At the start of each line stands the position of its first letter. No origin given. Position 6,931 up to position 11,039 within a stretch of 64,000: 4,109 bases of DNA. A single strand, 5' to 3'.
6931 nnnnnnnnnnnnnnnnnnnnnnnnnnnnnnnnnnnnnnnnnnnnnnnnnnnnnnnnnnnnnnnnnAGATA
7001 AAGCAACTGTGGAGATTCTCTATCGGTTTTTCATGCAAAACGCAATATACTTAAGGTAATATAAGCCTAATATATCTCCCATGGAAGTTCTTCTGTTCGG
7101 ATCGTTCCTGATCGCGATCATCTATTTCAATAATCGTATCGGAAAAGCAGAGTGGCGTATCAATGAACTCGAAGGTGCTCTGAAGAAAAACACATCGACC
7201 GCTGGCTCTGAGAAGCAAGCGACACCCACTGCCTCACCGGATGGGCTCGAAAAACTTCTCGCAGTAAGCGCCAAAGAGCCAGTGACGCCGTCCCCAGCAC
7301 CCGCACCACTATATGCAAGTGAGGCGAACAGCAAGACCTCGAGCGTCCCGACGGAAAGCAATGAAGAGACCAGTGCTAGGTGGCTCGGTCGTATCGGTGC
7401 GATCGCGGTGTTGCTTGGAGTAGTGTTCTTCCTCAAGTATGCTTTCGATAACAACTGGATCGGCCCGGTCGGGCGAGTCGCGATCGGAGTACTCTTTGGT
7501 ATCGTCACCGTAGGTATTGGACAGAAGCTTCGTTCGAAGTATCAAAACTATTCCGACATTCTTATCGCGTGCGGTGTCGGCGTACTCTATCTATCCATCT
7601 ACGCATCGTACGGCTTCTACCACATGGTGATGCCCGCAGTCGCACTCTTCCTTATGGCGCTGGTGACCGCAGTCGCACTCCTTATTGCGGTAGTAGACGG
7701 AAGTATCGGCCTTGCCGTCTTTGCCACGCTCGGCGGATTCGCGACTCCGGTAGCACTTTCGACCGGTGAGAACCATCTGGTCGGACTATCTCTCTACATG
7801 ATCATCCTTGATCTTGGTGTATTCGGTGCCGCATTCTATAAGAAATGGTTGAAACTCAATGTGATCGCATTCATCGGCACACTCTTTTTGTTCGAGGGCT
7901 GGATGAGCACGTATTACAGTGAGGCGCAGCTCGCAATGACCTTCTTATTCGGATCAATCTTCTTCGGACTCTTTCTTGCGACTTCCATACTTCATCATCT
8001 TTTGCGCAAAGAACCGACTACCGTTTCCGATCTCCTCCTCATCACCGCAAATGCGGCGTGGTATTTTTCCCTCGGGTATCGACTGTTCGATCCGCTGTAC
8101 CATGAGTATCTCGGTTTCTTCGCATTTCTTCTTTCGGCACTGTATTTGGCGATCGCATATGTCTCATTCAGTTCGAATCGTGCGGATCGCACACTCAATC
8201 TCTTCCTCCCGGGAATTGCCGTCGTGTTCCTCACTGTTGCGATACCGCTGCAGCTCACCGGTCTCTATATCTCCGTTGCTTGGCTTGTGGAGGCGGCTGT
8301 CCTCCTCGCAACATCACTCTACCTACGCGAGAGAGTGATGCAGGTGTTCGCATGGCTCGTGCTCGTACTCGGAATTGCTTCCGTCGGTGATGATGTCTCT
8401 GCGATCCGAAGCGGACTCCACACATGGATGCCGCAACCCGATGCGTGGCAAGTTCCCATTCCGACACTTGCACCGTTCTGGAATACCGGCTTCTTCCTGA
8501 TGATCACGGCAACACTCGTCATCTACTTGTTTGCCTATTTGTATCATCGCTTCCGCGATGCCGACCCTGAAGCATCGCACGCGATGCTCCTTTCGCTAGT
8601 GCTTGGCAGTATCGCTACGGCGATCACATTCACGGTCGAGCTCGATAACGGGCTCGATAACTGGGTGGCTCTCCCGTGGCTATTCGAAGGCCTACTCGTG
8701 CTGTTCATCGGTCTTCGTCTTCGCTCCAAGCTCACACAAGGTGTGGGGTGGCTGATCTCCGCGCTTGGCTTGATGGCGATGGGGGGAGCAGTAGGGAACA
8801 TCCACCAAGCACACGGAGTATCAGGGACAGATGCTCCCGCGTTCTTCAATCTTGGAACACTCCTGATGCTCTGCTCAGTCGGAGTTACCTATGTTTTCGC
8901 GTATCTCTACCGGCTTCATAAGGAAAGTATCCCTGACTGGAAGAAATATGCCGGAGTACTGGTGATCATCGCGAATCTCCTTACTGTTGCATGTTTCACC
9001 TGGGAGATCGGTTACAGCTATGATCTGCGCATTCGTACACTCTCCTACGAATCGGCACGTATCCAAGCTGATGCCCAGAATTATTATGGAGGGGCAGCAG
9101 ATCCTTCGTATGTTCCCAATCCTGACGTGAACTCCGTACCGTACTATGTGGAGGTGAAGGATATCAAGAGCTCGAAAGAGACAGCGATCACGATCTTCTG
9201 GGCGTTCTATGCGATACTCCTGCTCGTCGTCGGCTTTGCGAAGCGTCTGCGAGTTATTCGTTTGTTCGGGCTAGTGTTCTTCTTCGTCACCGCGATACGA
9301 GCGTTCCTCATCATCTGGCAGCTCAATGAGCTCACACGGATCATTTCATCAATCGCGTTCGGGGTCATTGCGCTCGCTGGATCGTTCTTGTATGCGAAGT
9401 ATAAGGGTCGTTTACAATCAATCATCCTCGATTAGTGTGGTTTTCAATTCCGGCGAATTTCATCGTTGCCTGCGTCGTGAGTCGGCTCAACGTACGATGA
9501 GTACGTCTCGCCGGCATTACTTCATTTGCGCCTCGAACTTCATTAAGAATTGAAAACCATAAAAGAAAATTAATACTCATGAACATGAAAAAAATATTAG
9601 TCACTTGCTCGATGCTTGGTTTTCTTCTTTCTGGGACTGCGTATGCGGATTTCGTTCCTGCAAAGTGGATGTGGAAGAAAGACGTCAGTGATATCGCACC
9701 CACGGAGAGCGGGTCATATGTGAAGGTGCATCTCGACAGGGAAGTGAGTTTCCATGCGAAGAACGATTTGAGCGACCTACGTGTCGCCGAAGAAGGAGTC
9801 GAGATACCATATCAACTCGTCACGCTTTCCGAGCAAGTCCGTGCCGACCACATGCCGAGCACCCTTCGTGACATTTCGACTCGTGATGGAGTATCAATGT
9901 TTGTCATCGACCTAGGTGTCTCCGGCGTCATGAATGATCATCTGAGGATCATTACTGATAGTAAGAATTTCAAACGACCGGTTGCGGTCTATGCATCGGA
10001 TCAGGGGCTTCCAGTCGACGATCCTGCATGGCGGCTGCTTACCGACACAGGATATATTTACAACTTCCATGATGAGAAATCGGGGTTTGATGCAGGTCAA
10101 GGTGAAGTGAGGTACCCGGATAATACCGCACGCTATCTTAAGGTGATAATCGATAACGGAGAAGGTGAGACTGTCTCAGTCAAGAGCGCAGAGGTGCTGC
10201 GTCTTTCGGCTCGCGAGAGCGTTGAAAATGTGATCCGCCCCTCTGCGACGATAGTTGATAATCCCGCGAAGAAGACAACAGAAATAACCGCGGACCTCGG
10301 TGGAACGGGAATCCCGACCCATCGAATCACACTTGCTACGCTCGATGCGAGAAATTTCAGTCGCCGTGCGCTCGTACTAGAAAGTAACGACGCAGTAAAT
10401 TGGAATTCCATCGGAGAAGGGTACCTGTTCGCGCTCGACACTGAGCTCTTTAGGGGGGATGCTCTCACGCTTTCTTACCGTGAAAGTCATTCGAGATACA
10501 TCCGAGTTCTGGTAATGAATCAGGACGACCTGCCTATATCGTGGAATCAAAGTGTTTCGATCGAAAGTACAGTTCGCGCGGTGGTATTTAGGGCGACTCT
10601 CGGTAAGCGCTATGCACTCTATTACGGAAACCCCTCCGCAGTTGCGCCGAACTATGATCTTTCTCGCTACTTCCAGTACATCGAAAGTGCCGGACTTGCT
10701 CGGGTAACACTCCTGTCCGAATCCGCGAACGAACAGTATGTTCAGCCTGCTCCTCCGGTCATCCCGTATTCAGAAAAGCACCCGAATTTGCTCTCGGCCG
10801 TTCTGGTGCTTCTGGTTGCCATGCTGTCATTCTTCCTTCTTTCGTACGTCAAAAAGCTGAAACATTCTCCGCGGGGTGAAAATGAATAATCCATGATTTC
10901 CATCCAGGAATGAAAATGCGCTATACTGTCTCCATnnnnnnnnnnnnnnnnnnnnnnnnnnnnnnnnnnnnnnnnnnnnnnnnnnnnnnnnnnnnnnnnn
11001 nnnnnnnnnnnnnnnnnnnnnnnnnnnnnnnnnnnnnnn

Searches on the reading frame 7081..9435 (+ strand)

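Call 61: search_protein_families(library=pfam, proteins=[window:7081-9435:+], max_evalue=0.00001)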
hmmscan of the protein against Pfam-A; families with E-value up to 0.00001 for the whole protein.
window:7081-9435:+ (784 aa): 1 family
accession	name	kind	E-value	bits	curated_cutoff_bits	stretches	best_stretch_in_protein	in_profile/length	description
PF10101.14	DUF2339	-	2e-85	288.4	33.6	1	99-773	2-658/659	Predicted membrane protein (DUF2339)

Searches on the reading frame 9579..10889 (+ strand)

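Call 63: search_protein_families(library=pfam, proteins=[window:9579-10889:+], max_evalue=0.00001)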
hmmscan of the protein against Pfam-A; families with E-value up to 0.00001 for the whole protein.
window:9579-10889:+ (436 aa): 1 family
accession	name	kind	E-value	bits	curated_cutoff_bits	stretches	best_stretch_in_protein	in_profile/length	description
PF13163.11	DUF3999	-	4.9e-13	49.5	30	1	129-419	139-420/424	Protein of unknown function (DUF3999)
